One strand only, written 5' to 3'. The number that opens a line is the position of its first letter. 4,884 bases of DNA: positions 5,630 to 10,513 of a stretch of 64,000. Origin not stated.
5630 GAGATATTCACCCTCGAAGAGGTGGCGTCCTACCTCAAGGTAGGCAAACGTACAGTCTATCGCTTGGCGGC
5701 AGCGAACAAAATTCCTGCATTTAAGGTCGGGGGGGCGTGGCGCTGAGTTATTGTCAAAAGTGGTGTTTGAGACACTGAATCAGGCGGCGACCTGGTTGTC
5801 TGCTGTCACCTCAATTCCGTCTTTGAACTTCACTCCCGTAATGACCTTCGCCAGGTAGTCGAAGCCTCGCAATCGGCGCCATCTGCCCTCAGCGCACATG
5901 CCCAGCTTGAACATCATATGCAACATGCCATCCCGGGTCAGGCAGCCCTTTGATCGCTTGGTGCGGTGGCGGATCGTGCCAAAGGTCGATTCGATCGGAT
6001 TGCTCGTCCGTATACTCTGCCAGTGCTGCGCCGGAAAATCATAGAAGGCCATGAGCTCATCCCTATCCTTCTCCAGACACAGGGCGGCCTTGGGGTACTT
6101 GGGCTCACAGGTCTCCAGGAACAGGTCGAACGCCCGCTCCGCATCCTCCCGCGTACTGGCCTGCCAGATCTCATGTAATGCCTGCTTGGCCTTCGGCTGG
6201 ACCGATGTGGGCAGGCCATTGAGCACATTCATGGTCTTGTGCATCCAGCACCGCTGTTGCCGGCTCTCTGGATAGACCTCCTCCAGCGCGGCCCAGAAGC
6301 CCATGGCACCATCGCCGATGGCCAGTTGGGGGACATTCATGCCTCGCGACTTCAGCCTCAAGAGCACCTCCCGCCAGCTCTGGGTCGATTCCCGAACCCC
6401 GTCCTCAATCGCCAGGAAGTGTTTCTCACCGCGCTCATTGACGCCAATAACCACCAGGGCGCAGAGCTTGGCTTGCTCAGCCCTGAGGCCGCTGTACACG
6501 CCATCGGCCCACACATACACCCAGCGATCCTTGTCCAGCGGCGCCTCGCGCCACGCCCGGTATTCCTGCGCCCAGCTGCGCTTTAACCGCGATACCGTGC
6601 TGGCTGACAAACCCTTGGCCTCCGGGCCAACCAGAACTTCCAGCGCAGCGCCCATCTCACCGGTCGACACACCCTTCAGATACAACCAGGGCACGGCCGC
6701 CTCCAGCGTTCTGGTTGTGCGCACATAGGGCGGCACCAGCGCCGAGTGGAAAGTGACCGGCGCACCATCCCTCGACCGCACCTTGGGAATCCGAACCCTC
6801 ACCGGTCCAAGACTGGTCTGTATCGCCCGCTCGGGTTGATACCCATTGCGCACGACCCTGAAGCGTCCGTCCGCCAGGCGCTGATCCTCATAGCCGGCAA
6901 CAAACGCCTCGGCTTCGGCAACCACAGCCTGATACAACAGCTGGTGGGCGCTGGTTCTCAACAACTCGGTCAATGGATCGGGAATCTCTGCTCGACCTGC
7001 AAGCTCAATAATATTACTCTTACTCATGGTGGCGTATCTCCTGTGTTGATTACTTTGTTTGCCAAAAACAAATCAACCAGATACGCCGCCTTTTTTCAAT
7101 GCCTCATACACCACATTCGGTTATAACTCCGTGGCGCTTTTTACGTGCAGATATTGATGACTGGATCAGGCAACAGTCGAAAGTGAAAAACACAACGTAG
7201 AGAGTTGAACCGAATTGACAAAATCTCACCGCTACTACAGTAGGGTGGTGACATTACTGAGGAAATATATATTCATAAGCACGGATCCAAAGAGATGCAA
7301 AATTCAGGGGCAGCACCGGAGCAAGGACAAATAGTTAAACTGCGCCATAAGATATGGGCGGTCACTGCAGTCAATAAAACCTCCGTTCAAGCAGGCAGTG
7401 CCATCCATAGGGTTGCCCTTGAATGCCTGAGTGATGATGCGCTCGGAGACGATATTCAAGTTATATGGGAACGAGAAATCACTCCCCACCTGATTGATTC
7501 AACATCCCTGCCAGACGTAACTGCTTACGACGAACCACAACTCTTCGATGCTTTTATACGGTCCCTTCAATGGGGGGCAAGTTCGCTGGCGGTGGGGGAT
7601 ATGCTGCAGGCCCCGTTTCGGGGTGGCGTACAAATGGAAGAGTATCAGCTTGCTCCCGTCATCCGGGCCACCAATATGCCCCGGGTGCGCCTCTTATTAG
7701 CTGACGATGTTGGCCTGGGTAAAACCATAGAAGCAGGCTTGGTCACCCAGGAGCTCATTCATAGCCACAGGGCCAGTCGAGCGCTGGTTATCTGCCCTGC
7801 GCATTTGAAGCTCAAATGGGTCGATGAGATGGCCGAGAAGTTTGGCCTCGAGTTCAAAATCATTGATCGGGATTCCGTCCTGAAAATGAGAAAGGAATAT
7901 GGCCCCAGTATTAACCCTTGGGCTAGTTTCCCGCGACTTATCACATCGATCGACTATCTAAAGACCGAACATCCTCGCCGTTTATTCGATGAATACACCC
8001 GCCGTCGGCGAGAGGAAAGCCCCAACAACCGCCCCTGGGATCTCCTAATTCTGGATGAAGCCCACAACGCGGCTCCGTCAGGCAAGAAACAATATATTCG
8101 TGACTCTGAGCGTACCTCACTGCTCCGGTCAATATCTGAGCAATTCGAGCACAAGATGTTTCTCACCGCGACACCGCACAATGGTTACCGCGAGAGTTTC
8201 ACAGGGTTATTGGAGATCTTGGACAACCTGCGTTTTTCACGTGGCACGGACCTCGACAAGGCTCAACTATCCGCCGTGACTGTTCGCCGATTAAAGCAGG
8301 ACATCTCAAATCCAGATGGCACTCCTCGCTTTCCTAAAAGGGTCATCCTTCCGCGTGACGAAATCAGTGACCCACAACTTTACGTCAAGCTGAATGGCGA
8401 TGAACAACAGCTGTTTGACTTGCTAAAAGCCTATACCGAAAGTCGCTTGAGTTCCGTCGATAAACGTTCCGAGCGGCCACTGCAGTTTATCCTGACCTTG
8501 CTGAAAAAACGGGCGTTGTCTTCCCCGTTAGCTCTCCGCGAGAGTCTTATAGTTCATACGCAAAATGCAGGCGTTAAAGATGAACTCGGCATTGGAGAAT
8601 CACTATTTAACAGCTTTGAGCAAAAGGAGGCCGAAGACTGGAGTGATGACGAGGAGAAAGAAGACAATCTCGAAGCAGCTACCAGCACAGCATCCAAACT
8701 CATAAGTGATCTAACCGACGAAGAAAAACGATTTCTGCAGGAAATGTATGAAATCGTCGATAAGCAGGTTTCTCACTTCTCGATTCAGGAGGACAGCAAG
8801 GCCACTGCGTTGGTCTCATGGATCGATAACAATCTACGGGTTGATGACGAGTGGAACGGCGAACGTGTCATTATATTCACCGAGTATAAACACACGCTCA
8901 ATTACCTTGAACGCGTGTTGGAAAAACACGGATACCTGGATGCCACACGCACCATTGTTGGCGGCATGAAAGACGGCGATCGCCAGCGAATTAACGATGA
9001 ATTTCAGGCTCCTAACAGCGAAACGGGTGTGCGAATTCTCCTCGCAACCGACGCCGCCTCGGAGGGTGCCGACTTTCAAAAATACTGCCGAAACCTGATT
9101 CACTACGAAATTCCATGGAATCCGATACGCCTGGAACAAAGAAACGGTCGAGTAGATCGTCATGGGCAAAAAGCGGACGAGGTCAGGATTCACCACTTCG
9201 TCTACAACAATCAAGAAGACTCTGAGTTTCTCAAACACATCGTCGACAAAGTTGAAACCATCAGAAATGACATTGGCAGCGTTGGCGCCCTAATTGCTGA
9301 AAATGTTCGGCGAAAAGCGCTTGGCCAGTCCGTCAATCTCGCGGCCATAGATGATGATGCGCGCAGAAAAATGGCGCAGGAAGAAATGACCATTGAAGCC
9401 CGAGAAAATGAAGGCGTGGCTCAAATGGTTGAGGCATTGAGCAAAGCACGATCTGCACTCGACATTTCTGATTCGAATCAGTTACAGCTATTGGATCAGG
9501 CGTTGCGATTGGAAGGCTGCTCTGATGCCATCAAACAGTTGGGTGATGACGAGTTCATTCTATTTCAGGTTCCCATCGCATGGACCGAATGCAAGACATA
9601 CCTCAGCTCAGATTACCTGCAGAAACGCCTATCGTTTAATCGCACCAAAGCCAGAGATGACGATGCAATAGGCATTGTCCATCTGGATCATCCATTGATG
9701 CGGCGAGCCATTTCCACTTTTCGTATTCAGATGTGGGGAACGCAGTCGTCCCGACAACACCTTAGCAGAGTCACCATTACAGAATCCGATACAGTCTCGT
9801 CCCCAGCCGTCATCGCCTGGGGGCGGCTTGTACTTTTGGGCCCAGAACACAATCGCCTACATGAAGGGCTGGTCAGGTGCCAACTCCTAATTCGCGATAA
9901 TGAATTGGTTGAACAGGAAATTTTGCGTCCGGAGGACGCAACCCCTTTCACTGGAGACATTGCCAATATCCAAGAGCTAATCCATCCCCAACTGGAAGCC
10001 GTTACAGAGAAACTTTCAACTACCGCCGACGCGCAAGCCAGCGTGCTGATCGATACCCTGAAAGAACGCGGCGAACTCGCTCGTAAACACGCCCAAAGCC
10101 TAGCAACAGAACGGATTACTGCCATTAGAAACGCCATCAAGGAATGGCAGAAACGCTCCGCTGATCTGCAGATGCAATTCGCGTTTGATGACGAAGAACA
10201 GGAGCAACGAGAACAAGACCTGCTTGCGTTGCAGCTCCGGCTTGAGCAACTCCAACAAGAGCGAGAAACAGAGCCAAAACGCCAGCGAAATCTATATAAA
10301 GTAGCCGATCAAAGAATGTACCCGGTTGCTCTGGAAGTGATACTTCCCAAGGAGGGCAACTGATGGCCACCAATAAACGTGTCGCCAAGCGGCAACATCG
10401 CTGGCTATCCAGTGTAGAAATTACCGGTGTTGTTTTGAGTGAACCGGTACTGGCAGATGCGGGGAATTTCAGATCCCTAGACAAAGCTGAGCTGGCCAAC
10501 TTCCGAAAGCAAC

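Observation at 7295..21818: Complete DISARM locus combining class-1 genes (drmD, drmMI) with a class-2-type C5-methyltransferase, built as two convergent units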

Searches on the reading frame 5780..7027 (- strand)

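Call 3: search_protein_families(library=padloc, proteins=[window:5780-7027:-])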
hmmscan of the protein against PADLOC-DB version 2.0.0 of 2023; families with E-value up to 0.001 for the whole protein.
window:5780-7027:- (415 aa): 0 families

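Call 4: search_protein_families(library=pfam, proteins=[window:5780-7027:-])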
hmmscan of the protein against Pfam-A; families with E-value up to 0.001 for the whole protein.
window:5780-7027:- (415 aa): 2 families
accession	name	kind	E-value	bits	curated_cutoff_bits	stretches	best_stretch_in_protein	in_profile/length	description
PF00872.24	Transposase_mut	-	4.2e-63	213.9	21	1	20-358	23-351/379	Transposase, Mutator family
PF10551.15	MULE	-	1e-05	26.3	27.6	1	185-266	12-98/99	MULE transposase domain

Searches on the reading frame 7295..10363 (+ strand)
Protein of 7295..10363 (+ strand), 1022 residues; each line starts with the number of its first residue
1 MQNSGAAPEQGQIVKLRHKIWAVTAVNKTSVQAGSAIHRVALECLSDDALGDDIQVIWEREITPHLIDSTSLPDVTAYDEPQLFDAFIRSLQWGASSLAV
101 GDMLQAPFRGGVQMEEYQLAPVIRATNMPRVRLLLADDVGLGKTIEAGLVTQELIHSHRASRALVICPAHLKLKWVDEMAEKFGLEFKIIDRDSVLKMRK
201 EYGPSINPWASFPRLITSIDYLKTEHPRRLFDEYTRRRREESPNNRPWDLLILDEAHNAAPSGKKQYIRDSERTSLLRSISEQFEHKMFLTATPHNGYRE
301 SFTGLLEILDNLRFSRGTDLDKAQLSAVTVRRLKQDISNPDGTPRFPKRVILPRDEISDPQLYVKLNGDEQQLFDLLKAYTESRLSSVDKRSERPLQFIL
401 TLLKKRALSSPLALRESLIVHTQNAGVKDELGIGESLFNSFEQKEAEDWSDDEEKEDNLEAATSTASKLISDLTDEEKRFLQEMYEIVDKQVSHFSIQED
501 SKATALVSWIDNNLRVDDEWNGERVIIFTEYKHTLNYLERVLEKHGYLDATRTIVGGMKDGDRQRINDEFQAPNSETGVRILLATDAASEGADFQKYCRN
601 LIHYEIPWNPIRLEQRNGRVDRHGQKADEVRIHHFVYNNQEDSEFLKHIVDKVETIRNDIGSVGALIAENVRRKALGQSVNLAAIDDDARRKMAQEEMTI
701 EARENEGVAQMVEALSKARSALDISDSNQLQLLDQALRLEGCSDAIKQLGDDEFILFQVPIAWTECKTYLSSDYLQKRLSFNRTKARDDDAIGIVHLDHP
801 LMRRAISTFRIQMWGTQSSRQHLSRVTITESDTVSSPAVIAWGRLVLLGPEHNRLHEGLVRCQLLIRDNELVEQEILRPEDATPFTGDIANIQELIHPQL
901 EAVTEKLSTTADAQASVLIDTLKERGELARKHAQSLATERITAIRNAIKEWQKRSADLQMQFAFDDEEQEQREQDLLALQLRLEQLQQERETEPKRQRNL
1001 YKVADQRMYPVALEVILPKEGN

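Call 3: search_protein_families(library=padloc, proteins=[window:7295-10363:+])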
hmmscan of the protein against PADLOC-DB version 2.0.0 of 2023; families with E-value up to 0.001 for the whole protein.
window:7295-10363:+ (1022 aa): 37 families (the best 25 are shown)
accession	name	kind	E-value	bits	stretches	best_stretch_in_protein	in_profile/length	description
PDLC02621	DrmD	-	0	1085.6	1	4-1020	9-1036/1040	DrmD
PDLC02572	DrmA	-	6e-230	764.1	1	7-1019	13-1035/1043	DrmA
PDLC02632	DrmD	-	2.1e-187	622.6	1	4-643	12-644/662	DrmD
PDLC02633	DrmD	-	3.5e-166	552.6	1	4-746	8-761/839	DrmD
PDLC02624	DrmD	-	4.8e-114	380.2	1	151-721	2-570/652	DrmD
PDLC02622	DrmD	-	3.3e-109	363.5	1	5-415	13-414/422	DrmD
PDLC02504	BrxHI|BrxHII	-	9.6e-83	276.7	1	112-667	108-624/971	BrxHII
PDLC02500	BrxHI|BrxHII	-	1.6e-78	263.2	1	101-730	78-680/933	BrxHI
PDLC00659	HmaA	-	3.1e-71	238.6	1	131-677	123-664/1176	SNF2 helicase / DEAD-box helicase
PDLC02625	DrmD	-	4.6e-59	198.7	1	303-860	67-612/792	DrmD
PDLC02620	DrmD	-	3.3e-57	192.2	1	124-727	111-684/1060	DrmD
PDLC02618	DrmD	-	1.4e-56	189.9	1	7-271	3-259/273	DrmD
PDLC02623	DrmD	-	2.9e-50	169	2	449-701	458-699/1040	DrmD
PDLC02853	DpdE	-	5.2e-46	155.1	1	112-662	96-638/985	DpdE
PDLC02629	DrmD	-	1.8e-44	150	1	544-1018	5-499/508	DrmD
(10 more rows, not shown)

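Call 4: search_protein_families(library=pfam, proteins=[window:7295-10363:+])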
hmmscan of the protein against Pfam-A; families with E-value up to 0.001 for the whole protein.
window:7295-10363:+ (1022 aa): 5 families
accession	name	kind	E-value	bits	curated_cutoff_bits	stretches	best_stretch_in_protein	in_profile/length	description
PF00271.37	Helicase_C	-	8.1e-17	61.9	23.5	1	519-624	12-110/110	Helicase conserved C-terminal domain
PF00176.29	SNF2-rel_dom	-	3.6e-13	49.7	24.9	1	131-315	18-184/290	SNF2-related domain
PF04851.21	ResIII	-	4e-07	30.5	22.5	1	129-295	22-163/164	Type III restriction enzyme, res subunit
PF13307.12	Helicase_C_2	-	1.9e-05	25.2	25.3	1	523-626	10-116/170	Helicase C-terminal domain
PF00270.35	DEAD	-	1.9e-05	24.9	26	1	133-296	17-162/167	DEAD/DEAH box helicase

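Call 56: find_encoding_contigs(protein=window:7295-10363:+, flank=1000, max_places=3)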
Protein window:7295-10363:+ (1022 aa): no gene with exactly this product is on record in the collection.

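Call 69: search_solved_structures(query=window:7295-10363:+, max_evalue=0.00001)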
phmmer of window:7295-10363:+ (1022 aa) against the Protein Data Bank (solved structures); distinct sequences matched with E-value up to 0.00001: 8.
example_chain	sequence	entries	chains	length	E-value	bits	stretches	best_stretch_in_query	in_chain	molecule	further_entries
8so8_A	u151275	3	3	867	2.3e-28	102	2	127-315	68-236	RNA polymerase-associated protein RapA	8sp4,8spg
4s20_K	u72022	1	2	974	2.6e-28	101.8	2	127-315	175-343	RNA polymerase-associated protein RapA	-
8t0l_F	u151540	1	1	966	2.9e-28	101.6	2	127-315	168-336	RNA polymerase-associated protein RapA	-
6bog_A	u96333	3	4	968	3.1e-28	101.5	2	127-315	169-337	RNA polymerase-associated protein RapA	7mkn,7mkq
7m8e_F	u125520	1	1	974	3.1e-28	101.5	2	127-315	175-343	RNA polymerase-associated protein RapA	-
1z63_A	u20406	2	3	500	4e-09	38.3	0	107-195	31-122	Helicase of the snf2/rad54 family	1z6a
7xyf_K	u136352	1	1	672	1.8e-08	36.1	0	519-640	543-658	ATP-dependent helicase fft3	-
7xyg_K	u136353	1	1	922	2.8e-08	35.5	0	519-640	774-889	ATP-dependent helicase fft3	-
